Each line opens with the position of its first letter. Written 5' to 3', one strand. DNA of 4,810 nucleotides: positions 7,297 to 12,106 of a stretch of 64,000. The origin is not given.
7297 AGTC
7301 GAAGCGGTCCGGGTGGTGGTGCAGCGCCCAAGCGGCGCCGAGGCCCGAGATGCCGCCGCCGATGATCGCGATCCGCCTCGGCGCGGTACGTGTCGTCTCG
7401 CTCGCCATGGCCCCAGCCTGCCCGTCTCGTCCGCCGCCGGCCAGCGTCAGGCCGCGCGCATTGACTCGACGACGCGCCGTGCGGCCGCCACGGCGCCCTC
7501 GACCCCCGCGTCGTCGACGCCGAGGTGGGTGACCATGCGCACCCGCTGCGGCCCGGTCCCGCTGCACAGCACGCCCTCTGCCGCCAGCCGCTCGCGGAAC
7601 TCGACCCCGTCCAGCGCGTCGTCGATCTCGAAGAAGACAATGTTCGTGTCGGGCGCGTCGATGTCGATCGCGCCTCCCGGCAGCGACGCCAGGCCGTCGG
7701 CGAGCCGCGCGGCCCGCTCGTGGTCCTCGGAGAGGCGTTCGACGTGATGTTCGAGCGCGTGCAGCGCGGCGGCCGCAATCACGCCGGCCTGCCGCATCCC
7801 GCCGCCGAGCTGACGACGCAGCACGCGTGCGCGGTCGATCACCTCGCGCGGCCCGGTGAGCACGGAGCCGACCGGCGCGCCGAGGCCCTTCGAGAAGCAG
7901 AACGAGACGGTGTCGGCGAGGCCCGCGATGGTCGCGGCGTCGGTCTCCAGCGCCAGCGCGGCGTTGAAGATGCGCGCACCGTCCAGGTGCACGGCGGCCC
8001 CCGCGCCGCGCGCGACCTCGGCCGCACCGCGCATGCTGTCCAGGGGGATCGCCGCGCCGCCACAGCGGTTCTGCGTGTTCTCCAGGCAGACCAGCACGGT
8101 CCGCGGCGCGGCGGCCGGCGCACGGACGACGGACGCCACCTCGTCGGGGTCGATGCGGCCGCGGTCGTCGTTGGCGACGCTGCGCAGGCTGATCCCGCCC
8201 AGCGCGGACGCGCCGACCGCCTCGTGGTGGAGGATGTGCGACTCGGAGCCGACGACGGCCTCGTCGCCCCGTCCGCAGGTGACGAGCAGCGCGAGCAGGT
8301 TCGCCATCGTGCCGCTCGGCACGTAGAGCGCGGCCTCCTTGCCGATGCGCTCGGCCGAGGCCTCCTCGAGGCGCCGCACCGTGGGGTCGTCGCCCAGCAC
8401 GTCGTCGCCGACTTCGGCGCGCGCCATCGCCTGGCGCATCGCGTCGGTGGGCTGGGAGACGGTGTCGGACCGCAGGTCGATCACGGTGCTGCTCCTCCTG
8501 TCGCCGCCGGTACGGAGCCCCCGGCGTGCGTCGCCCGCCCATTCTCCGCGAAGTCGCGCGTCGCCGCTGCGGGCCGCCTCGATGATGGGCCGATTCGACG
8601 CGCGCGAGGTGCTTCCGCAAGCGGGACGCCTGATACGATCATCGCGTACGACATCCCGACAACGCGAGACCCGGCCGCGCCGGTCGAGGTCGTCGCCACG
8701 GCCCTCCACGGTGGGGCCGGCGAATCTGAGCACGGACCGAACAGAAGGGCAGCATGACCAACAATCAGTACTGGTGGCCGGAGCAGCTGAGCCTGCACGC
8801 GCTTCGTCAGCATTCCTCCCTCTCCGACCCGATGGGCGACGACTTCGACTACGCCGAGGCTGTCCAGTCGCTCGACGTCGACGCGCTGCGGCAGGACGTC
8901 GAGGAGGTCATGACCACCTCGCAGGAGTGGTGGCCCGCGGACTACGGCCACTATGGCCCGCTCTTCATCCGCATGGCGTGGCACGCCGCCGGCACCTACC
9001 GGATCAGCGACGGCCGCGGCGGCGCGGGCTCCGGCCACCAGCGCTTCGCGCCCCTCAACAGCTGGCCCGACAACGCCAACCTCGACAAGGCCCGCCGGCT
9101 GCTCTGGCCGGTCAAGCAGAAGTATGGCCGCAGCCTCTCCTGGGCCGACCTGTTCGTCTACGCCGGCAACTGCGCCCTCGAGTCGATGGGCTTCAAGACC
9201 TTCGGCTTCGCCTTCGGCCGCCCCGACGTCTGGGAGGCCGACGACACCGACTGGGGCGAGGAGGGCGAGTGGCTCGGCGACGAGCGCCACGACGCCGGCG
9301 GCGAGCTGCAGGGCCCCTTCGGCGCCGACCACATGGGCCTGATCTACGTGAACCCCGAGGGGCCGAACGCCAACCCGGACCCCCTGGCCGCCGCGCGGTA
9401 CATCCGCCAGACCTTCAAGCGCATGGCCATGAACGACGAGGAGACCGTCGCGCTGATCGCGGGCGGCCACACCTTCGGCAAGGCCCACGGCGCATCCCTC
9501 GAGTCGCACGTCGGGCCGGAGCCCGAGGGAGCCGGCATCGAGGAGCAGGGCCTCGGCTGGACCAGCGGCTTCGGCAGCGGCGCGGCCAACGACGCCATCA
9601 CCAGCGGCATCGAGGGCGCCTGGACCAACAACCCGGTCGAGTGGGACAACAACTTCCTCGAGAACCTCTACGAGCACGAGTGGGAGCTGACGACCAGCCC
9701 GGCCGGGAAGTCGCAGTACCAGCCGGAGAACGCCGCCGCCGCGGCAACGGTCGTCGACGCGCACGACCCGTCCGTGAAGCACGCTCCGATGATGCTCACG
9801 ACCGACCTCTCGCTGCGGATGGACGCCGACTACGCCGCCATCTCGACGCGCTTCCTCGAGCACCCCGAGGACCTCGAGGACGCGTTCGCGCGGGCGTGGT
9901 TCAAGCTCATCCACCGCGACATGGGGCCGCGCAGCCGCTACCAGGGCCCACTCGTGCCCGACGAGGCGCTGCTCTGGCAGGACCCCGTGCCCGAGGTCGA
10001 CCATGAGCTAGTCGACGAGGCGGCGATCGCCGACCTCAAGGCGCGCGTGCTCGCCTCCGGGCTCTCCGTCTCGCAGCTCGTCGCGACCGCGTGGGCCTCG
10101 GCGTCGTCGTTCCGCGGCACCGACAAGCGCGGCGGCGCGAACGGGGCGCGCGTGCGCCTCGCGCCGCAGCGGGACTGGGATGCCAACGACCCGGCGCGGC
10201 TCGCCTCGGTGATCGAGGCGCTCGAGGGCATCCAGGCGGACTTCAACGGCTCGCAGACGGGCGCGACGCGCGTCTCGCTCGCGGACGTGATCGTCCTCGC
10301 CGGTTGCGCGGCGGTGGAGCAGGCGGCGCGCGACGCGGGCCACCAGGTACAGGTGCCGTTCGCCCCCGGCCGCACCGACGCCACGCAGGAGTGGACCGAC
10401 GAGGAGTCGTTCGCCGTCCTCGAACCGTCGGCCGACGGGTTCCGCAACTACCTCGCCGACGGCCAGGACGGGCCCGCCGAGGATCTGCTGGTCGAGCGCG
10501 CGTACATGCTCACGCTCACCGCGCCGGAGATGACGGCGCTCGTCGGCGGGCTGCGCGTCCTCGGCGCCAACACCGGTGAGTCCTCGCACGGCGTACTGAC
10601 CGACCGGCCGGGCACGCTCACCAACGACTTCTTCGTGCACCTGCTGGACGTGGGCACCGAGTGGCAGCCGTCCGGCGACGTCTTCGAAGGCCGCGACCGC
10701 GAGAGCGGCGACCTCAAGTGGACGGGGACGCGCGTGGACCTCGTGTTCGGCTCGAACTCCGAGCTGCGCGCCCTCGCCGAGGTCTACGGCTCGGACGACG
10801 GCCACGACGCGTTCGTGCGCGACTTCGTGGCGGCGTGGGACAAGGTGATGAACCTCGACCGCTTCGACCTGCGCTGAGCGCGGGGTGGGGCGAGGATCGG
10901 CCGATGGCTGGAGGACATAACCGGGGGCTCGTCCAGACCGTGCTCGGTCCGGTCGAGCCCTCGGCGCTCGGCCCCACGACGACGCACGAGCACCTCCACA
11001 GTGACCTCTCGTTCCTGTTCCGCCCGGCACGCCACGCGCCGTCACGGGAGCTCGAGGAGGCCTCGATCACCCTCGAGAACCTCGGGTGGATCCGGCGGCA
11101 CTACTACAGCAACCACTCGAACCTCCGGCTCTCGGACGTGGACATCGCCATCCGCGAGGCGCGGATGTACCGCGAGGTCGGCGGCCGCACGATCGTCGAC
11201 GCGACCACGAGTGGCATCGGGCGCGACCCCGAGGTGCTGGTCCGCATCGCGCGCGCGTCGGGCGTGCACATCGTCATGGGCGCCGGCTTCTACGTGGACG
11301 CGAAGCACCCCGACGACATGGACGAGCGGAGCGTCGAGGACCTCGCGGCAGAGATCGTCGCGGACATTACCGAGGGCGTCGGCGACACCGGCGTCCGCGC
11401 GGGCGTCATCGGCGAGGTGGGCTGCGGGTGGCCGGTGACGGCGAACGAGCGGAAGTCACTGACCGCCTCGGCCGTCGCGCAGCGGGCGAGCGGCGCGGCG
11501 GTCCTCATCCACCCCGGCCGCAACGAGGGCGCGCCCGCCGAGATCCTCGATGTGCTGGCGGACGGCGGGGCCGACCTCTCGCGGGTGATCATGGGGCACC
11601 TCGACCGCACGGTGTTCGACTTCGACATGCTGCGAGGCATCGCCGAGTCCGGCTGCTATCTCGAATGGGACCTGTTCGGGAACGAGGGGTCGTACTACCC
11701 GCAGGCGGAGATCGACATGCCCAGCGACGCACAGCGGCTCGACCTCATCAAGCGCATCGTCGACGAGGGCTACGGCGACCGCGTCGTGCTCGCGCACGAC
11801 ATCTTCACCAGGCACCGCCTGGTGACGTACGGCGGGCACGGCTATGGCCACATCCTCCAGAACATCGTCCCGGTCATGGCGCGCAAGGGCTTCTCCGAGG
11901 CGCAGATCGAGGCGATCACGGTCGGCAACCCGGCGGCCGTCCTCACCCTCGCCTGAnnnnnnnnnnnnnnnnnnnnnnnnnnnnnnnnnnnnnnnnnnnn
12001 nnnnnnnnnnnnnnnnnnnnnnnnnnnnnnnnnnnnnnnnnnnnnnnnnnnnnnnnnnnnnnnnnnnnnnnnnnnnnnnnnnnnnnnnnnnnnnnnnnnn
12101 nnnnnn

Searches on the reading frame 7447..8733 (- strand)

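Call 63: search_protein_families(library=pfam, proteins=[window:7447-8733:-], max_evalue=0.00001)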
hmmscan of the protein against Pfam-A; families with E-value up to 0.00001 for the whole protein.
window:7447-8733:- (428 aa): 3 families
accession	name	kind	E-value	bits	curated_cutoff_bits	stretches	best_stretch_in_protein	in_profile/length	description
PF01212.27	Beta_elim_lyase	-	5e-96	321.8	27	1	86-372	1-287/288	Beta-eliminating lyase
PF00155.27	Aminotran_1_2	-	2.1e-14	53.9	19.7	1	95-415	18-358/361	Aminotransferase class I and II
PF01041.23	DegT_DnrJ_EryC1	-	6.7e-06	26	19.8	0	111-307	18-200/360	DegT/DnrJ/EryC1/StrS aminotransferase family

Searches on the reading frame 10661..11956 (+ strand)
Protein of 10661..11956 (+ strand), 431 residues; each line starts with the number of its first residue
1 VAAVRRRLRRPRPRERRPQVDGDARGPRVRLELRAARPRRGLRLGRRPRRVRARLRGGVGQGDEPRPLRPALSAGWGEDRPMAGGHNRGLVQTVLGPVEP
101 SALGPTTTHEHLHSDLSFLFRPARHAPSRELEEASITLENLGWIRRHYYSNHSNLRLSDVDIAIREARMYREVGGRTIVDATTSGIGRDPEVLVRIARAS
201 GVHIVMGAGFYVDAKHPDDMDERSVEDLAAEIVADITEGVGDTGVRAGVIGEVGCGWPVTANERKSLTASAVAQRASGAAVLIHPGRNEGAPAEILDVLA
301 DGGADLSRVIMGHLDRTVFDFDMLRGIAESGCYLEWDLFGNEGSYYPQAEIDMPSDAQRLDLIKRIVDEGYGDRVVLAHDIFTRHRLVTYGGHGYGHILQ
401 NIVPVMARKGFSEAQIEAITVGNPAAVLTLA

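Call 63: search_protein_families(library=pfam, proteins=[window:10661-11956:+], max_evalue=0.00001)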
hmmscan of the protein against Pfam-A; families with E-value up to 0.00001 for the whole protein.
window:10661-11956:+ (431 aa): 1 family
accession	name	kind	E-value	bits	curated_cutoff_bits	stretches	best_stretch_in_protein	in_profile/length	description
PF02126.24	PTE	-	1.2e-81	274.9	22.4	1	98-428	1-297/298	Phosphotriesterase family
